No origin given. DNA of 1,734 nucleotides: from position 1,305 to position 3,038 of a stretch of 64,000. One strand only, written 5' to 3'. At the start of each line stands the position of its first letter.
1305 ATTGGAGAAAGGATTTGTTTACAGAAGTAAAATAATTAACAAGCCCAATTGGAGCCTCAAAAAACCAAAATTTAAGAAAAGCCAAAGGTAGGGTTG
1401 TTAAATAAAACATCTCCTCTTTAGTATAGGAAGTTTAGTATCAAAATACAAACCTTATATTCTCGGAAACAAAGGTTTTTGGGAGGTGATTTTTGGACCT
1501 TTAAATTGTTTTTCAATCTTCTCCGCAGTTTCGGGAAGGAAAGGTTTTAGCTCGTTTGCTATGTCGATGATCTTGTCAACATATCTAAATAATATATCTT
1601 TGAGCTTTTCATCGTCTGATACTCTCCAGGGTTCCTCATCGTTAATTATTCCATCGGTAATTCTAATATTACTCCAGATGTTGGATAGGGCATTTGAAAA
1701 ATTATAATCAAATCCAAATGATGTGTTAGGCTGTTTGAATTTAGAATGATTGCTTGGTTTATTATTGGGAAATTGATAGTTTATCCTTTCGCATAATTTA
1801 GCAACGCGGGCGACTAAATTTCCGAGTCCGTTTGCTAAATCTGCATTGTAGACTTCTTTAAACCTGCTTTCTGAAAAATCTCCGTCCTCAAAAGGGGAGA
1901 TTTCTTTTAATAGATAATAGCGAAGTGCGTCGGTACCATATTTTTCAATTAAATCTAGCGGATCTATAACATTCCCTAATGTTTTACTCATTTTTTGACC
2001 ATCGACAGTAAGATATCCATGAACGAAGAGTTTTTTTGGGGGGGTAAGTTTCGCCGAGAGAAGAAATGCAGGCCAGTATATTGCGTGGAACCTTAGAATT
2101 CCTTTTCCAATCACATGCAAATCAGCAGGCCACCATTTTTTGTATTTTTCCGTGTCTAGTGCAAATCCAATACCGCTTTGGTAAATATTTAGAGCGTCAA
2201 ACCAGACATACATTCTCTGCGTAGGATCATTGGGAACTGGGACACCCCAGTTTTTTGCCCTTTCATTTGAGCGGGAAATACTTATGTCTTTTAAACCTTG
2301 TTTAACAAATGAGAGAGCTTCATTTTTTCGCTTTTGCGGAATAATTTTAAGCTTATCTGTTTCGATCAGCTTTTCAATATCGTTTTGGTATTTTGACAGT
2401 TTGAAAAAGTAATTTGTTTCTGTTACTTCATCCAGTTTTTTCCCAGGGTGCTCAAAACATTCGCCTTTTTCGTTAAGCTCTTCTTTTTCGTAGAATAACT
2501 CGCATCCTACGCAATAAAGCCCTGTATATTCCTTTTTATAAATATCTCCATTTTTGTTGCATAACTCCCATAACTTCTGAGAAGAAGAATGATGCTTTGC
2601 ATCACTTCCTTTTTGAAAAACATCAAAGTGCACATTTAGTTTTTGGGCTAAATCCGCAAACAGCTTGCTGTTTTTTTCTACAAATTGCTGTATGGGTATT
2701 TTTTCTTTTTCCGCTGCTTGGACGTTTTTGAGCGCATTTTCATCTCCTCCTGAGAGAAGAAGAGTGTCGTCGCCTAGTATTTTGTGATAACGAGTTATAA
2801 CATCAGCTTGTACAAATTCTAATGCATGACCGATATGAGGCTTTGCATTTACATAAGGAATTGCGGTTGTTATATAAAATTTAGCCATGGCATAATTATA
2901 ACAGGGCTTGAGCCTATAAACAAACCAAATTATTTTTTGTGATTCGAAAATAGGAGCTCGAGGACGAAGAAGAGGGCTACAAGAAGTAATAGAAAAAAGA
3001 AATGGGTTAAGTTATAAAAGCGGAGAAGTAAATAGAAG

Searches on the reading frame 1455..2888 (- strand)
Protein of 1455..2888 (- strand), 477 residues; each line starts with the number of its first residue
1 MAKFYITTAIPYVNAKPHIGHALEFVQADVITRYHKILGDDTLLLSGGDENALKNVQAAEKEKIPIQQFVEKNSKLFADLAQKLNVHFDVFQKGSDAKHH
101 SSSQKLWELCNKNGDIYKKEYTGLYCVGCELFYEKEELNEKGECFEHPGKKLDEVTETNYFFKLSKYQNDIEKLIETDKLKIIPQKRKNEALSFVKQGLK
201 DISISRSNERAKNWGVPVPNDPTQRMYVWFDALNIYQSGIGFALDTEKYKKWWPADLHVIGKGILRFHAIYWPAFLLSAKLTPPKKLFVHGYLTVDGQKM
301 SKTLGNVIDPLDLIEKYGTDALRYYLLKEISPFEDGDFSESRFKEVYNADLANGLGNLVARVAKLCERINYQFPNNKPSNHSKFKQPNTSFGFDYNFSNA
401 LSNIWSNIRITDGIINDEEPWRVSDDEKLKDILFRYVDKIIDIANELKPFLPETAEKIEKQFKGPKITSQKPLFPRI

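Call 34: search_protein_families(library=pfam, proteins=[window:1455-2888:-], max_evalue=0.001)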
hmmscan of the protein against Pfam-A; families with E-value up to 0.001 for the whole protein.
window:1455-2888:- (477 aa): 3 families
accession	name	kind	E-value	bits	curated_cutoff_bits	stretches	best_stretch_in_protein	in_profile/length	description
PF09334.17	tRNA-synt_1g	-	1.9e-100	336.8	20.1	1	5-362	2-390/391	tRNA synthetases class I (M)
PF00133.28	tRNA-synt_1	-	7.5e-30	104.4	22.7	2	226-329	299-404/414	tRNA synthetases class I (I, L, M and V)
PF01406.26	tRNA-synt_1e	-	2e-14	54.1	27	2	286-343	239-296/301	tRNA synthetases class I (C) catalytic domain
